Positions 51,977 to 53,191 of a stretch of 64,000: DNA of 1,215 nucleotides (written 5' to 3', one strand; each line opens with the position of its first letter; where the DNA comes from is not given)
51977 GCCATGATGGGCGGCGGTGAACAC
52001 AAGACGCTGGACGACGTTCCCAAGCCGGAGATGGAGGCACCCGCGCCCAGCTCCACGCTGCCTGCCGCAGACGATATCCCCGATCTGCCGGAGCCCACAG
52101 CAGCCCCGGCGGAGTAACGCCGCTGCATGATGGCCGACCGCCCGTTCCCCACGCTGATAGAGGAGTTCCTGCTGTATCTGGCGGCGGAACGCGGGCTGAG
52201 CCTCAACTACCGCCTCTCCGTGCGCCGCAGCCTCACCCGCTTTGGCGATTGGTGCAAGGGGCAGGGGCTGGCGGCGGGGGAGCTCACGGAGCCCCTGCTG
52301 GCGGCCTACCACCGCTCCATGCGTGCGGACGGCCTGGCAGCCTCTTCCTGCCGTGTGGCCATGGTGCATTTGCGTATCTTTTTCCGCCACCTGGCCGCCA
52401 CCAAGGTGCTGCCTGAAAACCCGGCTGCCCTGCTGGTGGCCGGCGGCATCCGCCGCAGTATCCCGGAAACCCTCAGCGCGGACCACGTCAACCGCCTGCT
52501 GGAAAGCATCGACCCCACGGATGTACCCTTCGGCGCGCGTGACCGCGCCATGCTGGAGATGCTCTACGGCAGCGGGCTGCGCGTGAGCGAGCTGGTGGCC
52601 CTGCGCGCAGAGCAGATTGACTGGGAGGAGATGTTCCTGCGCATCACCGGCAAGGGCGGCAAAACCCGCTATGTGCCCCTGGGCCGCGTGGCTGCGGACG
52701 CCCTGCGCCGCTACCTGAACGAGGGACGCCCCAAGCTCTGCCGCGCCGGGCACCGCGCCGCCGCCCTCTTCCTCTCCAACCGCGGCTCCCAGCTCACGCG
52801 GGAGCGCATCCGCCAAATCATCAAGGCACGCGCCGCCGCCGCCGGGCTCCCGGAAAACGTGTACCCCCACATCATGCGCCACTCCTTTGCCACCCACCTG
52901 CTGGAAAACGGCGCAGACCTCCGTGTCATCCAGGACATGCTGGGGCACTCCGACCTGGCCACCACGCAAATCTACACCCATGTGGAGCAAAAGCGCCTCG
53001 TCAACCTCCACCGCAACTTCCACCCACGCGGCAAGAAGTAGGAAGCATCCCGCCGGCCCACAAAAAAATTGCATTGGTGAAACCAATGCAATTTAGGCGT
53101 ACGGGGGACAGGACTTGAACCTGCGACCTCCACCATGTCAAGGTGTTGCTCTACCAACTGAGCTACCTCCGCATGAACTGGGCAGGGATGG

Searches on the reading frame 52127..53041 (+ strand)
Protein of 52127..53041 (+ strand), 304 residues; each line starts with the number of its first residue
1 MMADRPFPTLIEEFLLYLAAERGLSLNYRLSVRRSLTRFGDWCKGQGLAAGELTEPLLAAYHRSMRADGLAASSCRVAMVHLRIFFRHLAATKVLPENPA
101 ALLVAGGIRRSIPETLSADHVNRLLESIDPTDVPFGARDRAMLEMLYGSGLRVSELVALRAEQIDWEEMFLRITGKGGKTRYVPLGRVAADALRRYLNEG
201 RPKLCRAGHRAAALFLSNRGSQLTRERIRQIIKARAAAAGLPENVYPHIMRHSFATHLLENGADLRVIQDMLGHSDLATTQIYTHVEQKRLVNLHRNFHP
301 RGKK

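Call 43: search_protein_families(library=pfam, proteins=[window:52127-53041:+], max_evalue=0.0001)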
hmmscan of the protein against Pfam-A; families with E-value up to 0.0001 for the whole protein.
window:52127-53041:+ (304 aa): 2 families
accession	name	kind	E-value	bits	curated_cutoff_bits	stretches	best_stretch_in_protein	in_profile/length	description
PF00589.27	Phage_integrase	-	2.5e-47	161.3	27.1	1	115-289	2-171/172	Phage integrase family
PF02899.23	Phage_int_SAM_1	-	1.9e-09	38.1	22.3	1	11-91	1-81/83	Phage integrase, N-terminal SAM-like domain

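Call 44: search_protein_families(library=ncbifam, proteins=[window:52127-53041:+], max_evalue=0.001)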
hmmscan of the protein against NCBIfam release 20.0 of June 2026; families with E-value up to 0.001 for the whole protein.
window:52127-53041:+ (304 aa): 12 families
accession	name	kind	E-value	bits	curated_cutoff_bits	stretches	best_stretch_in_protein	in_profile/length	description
NF001399.0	PRK00283.1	subfamily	1.1e-94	317.1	279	1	10-302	8-299/300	tyrosine recombinase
TIGR02225.1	recomb_XerD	equivalog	8.4e-91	304.3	329.6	1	12-301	1-289/290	site-specific tyrosine recombinase XerD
TIGR02224.1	recomb_XerC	equivalog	3.2e-84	282.8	335.15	1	12-304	1-295/295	tyrosine recombinase XerC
NF002331.0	PRK01287.1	subfamily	1.2e-60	205.4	371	1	11-303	30-329/365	site-specific tyrosine recombinase XerC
NF040815.2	recomb_XerA_Arch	equivalog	6.3e-59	199.7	220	1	13-292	2-260/263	site-specific tyrosine recombinase/integron integrase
TIGR02249.1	integrase_gron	subfamily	3.3e-37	128.5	265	2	224-289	238-303/315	integron integrase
NF003462.0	PRK05084.1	equivalog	1e-28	100.1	267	1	137-291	195-349/360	tyrosine recombinase XerS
NF007371.0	PRK09871.1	subfamily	2.8e-23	82.5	222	1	134-295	23-183/198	tyrosine-type DNA invertase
NF011946.0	PRK15417.1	equivalog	3.8e-22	78.9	435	2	230-288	259-317/337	integron integrase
NF007370.0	PRK09870.1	subfamily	2.6e-20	72.9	221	1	117-295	14-188/200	tyrosine-type DNA invertase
NF040693.1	recomb_GmtY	equivalog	1.3e-05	24.6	340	1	246-289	392-435/441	gamma-mobile-trio recombinase GmtY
NF041502.1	integrase_1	equivalog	0.00011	21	350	1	213-288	287-362/484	site-specific integrase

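Call 45: search_solved_structures(query=window:52127-53041:+, max_evalue=1e-10)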
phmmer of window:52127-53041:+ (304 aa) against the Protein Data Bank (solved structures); distinct sequences matched with E-value up to 1e-10: 9.
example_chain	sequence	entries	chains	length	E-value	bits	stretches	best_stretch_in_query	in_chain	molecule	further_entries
1a0p_A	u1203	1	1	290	6.3e-56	193.2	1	11-296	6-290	SITE-SPECIFIC RECOMBINASE XERD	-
5dcf_A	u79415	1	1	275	2.5e-48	168.2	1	116-302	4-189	Tyrosine recombinase XerD,DNA translocase FtsK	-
9i5v_14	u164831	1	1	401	4.7e-33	118.1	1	8-304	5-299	Ribosome-associated translation inhibitor RaiA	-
4a8e_A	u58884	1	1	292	1.9e-31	112.9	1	69-292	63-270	PROBABLE TYROSINE RECOMBINASE XERC-LIKE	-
2a3v_A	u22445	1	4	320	1.6e-27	100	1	227-288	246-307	site-specific recombinase IntI4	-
5hxy_A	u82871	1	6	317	7.1e-27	97.9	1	112-301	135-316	Tyrosine recombinase XerA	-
5jjv_A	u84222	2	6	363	1.8e-17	67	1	110-292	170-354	Tyrosine recombinase XerH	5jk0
5vfz_A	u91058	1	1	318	2.5e-14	56.7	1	97-291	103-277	Gp33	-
3nkh_A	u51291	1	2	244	6.4e-13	52.1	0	212-289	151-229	Integrase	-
